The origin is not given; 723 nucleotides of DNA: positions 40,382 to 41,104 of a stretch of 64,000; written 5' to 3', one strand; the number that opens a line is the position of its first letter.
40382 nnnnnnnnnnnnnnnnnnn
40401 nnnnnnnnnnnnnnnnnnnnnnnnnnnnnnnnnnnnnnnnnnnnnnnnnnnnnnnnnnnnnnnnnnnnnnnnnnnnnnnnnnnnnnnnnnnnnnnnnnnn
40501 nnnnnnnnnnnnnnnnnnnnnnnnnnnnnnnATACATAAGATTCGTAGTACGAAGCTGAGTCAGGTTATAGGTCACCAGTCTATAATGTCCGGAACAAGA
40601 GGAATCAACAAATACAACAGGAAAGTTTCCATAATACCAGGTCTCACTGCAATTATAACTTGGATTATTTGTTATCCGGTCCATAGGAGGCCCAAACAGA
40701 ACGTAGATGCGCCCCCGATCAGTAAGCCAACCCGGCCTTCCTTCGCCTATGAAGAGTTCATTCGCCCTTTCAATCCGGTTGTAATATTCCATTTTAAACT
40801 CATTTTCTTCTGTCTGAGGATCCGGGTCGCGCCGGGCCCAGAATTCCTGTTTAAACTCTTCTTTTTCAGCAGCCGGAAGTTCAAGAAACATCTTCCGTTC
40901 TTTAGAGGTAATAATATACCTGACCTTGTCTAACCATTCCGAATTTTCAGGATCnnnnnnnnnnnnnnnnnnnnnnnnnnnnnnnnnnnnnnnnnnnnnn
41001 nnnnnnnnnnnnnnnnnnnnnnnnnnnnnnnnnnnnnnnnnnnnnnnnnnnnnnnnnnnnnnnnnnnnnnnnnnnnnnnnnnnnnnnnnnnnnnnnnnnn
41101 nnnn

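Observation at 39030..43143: Overlapping pair of GWxTD-domain genes plus TPR lipoprotein, convergent with tandem Oar-like outer-membrane genes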

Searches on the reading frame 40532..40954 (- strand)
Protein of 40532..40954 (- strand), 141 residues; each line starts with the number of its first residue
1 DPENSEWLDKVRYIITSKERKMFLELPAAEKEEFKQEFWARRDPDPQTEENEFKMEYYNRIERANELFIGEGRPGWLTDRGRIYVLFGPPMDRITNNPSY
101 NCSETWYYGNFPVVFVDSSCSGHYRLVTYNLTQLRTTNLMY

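Call 17: find_related_loci(query=A2, collection=genome_contigs, flank=10000)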
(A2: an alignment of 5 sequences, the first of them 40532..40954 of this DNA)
Query A2 (141 aa) in genome_contigs; peptide patterns used: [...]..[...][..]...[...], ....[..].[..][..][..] (x = any residue, [..] = any of these).
600 stretches matched a pattern (row limit reached: there are more); 577 encode a relative of the query (tblastn E <= 1e-3); the best 80 are kept; 80 distinct loci.
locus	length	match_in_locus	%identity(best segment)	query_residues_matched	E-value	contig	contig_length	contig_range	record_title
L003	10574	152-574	94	1-141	4e-93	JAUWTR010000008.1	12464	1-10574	MAG: Candidatus Aminicenantes bacterium isolate CSMAG_2585 CSMAG_2585_k127_5034944_length_12464_cov_101.0000, whole geno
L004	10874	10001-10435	72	1-141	2e-72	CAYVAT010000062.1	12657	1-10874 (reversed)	MAG TPA_asm: uncultured Eubacteriales bacterium isolate binchicken_co178_256 genome assembly, contig: NODE_6065_length_1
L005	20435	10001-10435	71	1-141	6e-72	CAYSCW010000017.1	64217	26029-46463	MAG TPA_asm: uncultured Eubacteriales bacterium isolate binchicken_co34_437 genome assembly, contig: NODE_529_length_642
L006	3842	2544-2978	70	1-141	2e-69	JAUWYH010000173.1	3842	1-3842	MAG: Candidatus Aminicenantes bacterium isolate CSMAG_2705 CSMAG_2705_k141_912041_length_3842_cov_4.5574, whole genome s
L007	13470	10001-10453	68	1-141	4e-66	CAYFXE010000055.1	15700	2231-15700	MAG TPA_asm: uncultured Eubacteriales bacterium isolate ERP108616_co2_523 genome assembly, contig: NODE_6091_length_1570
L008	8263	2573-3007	70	1-141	2e-65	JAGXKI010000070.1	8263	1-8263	Bacterium isolate GSL_GB14_3 NODE_1258_length_8263_cov_5.706, whole genome shotgun sequence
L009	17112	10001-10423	70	2-139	2e-65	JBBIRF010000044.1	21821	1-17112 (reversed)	MAG: Candidatus Aminicenantes bacterium isolate RSF170216_bin_343 NODE_2667_length_21821_cov_6.188827, whole genome shot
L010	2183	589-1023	63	1-141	3e-66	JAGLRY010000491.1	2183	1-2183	MAG: Candidatus Aminicenantes bacterium isolate RS_9_36 ROV157_9.bin.36.fa_491, whole genome shotgun sequence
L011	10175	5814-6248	67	1-141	3e-65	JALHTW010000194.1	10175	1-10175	MAG: Candidatus Aminicenantes bacterium isolate PFL34 seq_2392934, whole genome shotgun sequence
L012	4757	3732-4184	66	1-141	8e-64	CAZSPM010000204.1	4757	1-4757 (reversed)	MAG TPA_asm: uncultured Eubacteriales bacterium isolate binchicken_co275_105 genome assembly, contig: NODE_34740_length_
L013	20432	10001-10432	66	2-139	5e-64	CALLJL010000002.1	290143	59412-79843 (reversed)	MAG: uncultured bacterium isolate S1_Bin_METABAT__328_1 genome assembly, contig: c_000000821519, whole genome shotgun se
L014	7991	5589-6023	66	1-141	5e-64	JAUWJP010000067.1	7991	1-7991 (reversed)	MAG: Candidatus Aminicenantes bacterium isolate CSMAG_2323 CSMAG_2323_k127_4490268_length_7991_cov_184.0000, whole genom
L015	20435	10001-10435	66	1-141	4e-63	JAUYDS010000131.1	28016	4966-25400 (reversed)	MAG: Candidatus Aminicenantes bacterium isolate C20_metabat.bin.45 C20_k141_235091, whole genome shotgun sequence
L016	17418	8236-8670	65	1-141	7e-63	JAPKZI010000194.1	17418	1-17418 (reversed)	MAG: Candidatus Aminicenantes bacterium isolate LacPavin_0920_SED5_MAG_59_17 LacPavin_0920_SED5_scaffold_3102751, whole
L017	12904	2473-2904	63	2-141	9e-62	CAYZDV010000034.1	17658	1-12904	MAG TPA_asm: uncultured Eubacteriales bacterium isolate binchicken_co360_50 genome assembly, contig: NODE_315_length_176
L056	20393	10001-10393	47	6-126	6e-33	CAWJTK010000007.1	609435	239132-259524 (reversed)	MAG: Terriglobia bacterium isolate MFD04463.bin.2.156 genome assembly, contig: contig_38755, whole genome shotgun sequen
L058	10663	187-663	39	1-128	1e-32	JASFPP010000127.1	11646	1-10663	MAG: Candidatus Aminicenantes bacterium isolate D0819M58metaG_sub_Bin_184 D0819M58metaG_FD_scaffold_572_c1, whole genome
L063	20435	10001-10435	49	6-127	3e-32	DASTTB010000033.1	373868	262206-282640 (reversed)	MAG TPA_asm: Pyrinomonadaceae bacterium isolate SMAG_U2295 k141_844657, whole genome shotgun sequence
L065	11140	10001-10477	40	1-128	7e-32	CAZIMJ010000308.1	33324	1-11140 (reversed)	MAG TPA_asm: uncultured Eubacteriales bacterium isolate SRP185410_co1_364 genome assembly, contig: k141_1633123, whole g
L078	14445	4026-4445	49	6-126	1e-30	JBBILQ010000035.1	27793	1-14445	MAG: Candidatus Aminicenantes bacterium isolate RVF170221_bin_212 NODE_1376_length_27793_cov_6.331819, whole genome shot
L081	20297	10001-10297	58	1-99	1e-30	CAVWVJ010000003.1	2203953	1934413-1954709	MAG: uncultured Acidobacteriaceae bacterium isolate MFD09671.bin.1.42 genome assembly, contig: contig_60941, whole genom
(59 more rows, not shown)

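Call 27: search_protein_families(library=pfam, proteins=[L081:9731-11512:+, L081:11499-13232:+, L056:8906-11191:+, L056:8487-8909:+, L063:9854-11470:+, L063:11556-13163:+, L063:8588-9658:+, L063:13147-14010:-, L056:11405-12319:+, L081:7997-9436:+], max_evalue=0.001)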
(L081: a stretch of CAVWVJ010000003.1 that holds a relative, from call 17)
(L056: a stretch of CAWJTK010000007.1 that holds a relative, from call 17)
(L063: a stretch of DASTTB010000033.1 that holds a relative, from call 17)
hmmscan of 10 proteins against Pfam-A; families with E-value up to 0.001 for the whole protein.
L081:9731-11512:+ (593 aa): 3 families
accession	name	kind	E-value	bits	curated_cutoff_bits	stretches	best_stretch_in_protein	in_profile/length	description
PF20094.4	GWxTD_dom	-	1.9e-17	64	26.9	1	97-187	32-118/172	GWxTD domain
PF11060.13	DUF2861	-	2.3e-05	24.6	25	1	508-579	86-159/267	Protein of unknown function (DUF2861)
PF07495.19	Y_Y_Y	-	0.00071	19.9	26.6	0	564-591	35-63/65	Y_Y_Y domain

L081:11499-13232:+ (577 aa): 1 family
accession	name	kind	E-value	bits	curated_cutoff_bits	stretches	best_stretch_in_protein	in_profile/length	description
PF13620.12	CarboxypepD_reg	-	3.4e-15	56.6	32.3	1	40-119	2-81/82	Carboxypeptidase regulatory-like domain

L056:8906-11191:+ (761 aa): 3 families
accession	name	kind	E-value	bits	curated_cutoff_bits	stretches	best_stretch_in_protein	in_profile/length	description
PF05569.17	Peptidase_M56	-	2.7e-24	86.3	31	1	65-244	85-267/296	BlaR1 peptidase M56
PF20094.4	GWxTD_dom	-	4.7e-17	62.7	26.9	1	366-474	31-129/172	GWxTD domain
PF01435.24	Peptidase_M48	-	0.00069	19.9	20.3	0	170-211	63-107/186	Peptidase family M48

L056:8487-8909:+ (140 aa): 1 family
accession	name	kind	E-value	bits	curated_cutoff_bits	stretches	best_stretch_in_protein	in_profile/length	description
PF03965.22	Penicillinase_R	-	6e-22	78.6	22.6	1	21-132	2-115/115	Penicillinase repressor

L063:9854-11470:+ (538 aa): 2 families
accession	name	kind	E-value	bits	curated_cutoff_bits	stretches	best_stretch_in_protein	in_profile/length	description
PF20094.4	GWxTD_dom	-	1.6e-17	64.2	26.9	1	51-136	32-113/172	GWxTD domain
PF16967.11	TcfC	-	5e-05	23.2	29.4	0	502-521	35-54/68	E-set like domain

L063:11556-13163:+ (535 aa): 2 families
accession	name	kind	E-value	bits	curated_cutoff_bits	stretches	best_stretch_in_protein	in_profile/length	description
PF20094.4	GWxTD_dom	-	1e-12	48.6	26.9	1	62-139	42-118/172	GWxTD domain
PF07495.19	Y_Y_Y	-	0.00017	21.8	26.6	0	499-519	29-49/65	Y_Y_Y domain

L063:8588-9658:+ (356 aa): 1 family
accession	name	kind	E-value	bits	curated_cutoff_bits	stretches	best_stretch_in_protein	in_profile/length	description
PF00902.23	TatC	-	6.7e-64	215.9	25.1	1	26-334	1-208/208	Sec-independent protein translocase protein (TatC)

L063:13147-14010:- (287 aa): 10 families
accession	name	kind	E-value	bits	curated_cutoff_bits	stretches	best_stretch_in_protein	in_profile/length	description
PF12146.15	Hydrolase_4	-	2.2e-21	76.7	27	2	77-186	5-116/239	Serine aminopeptidase, S33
PF00561.26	Abhydrolase_1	-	5.1e-17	62.8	25.8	1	78-212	2-136/245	alpha/beta hydrolase fold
PF00326.27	Peptidase_S9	-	1.2e-11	45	22.6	1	96-278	7-211/213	Prolyl oligopeptidase family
PF12697.13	Abhydrolase_6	-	1.2e-10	42.9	26.3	1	79-204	1-119/217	Alpha/beta hydrolase family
PF01738.24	DLH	-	2.5e-08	34.2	21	1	126-260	76-191/217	Dienelactone hydrolase family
PF02129.25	Peptidase_S15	-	1.5e-07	31.9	23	1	99-184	47-134/262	X-Pro dipeptidyl-peptidase (S15 family)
PF20434.5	BD-FAE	-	0.00021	21.3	26.8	0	211-239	185-213/215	BD-FAE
PF05677.18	DUF818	-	0.00044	19.8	20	1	93-164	161-232/365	Chlamydia CHLPS protein (DUF818)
PF02230.22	Abhydrolase_2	-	0.00047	20.5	23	0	203-256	144-200/217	Phospholipase/Carboxylesterase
PF05448.18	AXE1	-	0.00048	19.4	21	0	54-122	58-129/321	Acetyl xylan esterase (AXE1)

L056:11405-12319:+ (304 aa): 2 families
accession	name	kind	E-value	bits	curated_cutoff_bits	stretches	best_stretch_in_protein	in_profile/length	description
PF16640.11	Big_3_5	-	6.9e-51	171.2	35.5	3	17-101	1-85/88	Bacterial Ig-like domain (group 3)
PF00801.26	PKD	-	0.0004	20.8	23.5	0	111-175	2-62/80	PKD domain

L081:7997-9436:+ (479 aa): 0 families

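Call 50: search_protein_representatives(alignment_id=A5)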
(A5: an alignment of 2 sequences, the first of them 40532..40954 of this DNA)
Query: 2 sequences, 157 profile positions. Proteins with E-value up to 0.001 (for the whole library): 11409; up to 1e-10: 5889; up to 1e-30: 753. The best 150 are listed.
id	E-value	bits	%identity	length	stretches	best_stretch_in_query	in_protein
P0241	1.2e-83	294.7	-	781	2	4-147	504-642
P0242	5.4e-75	266.6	-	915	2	2-143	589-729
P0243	2.8e-72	257.8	-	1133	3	5-144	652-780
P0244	2.1e-66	238.6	-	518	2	4-144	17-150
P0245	1.1e-64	233.0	-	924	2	5-142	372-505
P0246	2.6e-62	225.4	-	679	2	2-116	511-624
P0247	1.0e-60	220.2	-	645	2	2-145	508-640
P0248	3.2e-60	218.6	-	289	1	2-144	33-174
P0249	3.4e-60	218.5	-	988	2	2-144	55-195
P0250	4.1e-58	211.7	-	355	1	2-144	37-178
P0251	9.0e-57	207.4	-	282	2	6-142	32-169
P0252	1.4e-55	203.5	-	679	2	7-142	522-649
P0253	2.7e-55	202.6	-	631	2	5-97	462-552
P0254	3.1e-55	202.4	-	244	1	2-144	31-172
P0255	6.6e-55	201.3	-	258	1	2-144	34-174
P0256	1.3e-54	200.4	-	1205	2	2-143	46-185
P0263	4.6e-53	195.3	-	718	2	7-98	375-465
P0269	1.8e-51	190.1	-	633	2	2-143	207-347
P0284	2.2e-48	180.1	-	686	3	2-144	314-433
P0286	3.2e-48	179.6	-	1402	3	2-144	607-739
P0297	7.3e-47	175.2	-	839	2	6-144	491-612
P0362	6.8e-42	159.0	-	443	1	2-144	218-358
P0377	5.6e-41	156.1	-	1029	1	5-144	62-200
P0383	1.5e-40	154.7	-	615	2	6-144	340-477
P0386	1.8e-40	154.4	-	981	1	2-144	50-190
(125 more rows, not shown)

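Call 52: search_protein_families(library=pfam, proteins=[P0241, P0242, P0243, P0245, P0249, P0256, P0286, P0377, P0386], max_evalue=0.00001)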
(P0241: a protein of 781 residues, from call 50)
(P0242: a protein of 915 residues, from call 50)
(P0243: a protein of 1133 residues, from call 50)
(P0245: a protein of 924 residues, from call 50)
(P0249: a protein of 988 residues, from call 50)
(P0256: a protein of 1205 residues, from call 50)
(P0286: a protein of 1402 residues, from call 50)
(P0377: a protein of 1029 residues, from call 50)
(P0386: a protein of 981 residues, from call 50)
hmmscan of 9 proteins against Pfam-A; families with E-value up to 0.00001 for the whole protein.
P0241 (781 aa): 2 families
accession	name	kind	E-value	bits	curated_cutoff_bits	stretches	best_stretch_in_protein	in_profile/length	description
PF20094.4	GWxTD_dom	-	2.6e-39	135.2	26.9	2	511-630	35-143/172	GWxTD domain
PF05569.17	Peptidase_M56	-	4.2e-27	95.5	31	1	109-296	99-293/296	BlaR1 peptidase M56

P0242 (915 aa): 4 families
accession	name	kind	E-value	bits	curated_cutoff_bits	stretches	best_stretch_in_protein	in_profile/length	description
PF20094.4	GWxTD_dom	-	3e-30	105.7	26.9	2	592-718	29-140/172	GWxTD domain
PF05569.17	Peptidase_M56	-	2.3e-24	86.5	31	1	15-182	102-272/296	BlaR1 peptidase M56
PF03544.19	TonB_C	-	3e-11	44.1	24.6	1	837-909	6-77/79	Gram-negative bacterial TonB protein C-terminal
PF13103.11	TonB_2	-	9.2e-09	35.8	22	1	818-898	2-76/85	TonB C terminal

P0243 (1133 aa): 2 families
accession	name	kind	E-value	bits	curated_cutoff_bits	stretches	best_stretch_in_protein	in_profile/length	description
PF20094.4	GWxTD_dom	-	6.6e-38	130.6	26.9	2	655-755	32-128/172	GWxTD domain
PF05569.17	Peptidase_M56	-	2.5e-28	99.6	31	1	115-285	99-272/296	BlaR1 peptidase M56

P0245 (924 aa): 2 families
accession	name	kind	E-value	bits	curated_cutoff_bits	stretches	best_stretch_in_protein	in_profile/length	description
PF20094.4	GWxTD_dom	-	1.5e-34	119.7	26.9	2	376-481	33-127/172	GWxTD domain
PF05569.17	Peptidase_M56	-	1e-28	100.8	31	1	25-298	4-293/296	BlaR1 peptidase M56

P0249 (988 aa): 5 families
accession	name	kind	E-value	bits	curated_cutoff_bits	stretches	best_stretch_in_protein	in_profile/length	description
PF20094.4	GWxTD_dom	-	2.2e-22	80.1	26.9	2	64-167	36-127/172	GWxTD domain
PF13428.12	TPR_14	-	3.1e-09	37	23.5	0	690-730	1-41/44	Tetratricopeptide repeat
PF07719.23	TPR_2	-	4.2e-09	36.3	27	0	691-722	2-33/34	Tetratricopeptide repeat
PF00515.34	TPR_1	-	2.6e-07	30.6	27.8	0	691-722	2-33/34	Tetratricopeptide repeat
PF13429.12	TPR_15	-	4.6e-06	26.7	26.2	0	596-712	155-270/280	Tetratricopeptide repeat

P0256 (1205 aa): 2 families
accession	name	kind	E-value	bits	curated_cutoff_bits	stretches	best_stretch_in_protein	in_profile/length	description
PF20094.4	GWxTD_dom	-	1.9e-21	77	26.9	2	48-159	29-128/172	GWxTD domain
PF13428.12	TPR_14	-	1.5e-06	28.7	23.5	0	685-724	2-41/44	Tetratricopeptide repeat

P0286 (1402 aa): 4 families
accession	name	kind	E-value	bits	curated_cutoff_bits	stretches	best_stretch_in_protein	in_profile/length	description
PF00092.34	VWA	-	1.1e-11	45.7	23.8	1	1193-1355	4-173/174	von Willebrand factor type A domain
PF20094.4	GWxTD_dom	-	7.2e-10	39.3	26.9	0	125-189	79-140/172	GWxTD domain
PF17957.7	Big_7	-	9.3e-10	39.5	24.1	0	1050-1100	3-53/70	Bacterial Ig domain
PF13519.12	VWA_2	-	9.2e-08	33.1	27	1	1194-1289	4-106/107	von Willebrand factor type A domain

P0377 (1029 aa): 5 families
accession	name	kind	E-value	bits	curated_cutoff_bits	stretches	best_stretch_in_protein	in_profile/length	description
PF20094.4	GWxTD_dom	-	4.8e-07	30.1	26.9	1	70-172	37-127/172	GWxTD domain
PF14559.12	TPR_19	-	8.3e-07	29.7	25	0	673-737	5-68/68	Tetratricopeptide repeat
PF13428.12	TPR_14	-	8.6e-07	29.5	23.5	0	694-734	1-41/44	Tetratricopeptide repeat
PF00515.34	TPR_1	-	3e-06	27.3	27.8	0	597-621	7-31/34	Tetratricopeptide repeat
PF13429.12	TPR_15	-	6.1e-06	26.3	26.2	1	591-715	146-269/280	Tetratricopeptide repeat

P0386 (981 aa): 11 families
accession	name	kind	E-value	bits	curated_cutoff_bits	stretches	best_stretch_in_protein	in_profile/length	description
PF13432.12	TPR_16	-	3.6e-12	46.9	32.7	1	907-964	8-65/65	Tetratricopeptide repeat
PF07719.23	TPR_2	-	5.9e-12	45.2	27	0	932-960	3-31/34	Tetratricopeptide repeat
PF14559.12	TPR_19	-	9.1e-12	45.6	25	1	909-971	4-66/68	Tetratricopeptide repeat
PF20094.4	GWxTD_dom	-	1.1e-11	45.2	26.9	1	56-162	33-127/172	GWxTD domain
PF13428.12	TPR_14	-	2.7e-11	43.4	23.5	0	933-973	4-44/44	Tetratricopeptide repeat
PF13424.12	TPR_12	-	4.3e-10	40.1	30.1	1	898-959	5-74/77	Tetratricopeptide repeat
PF00515.34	TPR_1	-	7.9e-08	32.3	27.8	0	932-960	3-31/34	Tetratricopeptide repeat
PF13181.12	TPR_8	-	9.6e-08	32.1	25.7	0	932-962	3-33/34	Tetratricopeptide repeat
PF13414.12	TPR_11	-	9.5e-07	28.9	26.8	0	579-603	1-25/42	TPR repeat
PF07721.20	TPR_4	-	1.1e-06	29.1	27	0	933-955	4-26/26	Tetratricopeptide repeat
PF13176.12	TPR_7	-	2.4e-06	27.6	27.9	0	933-963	2-32/36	Tetratricopeptide repeat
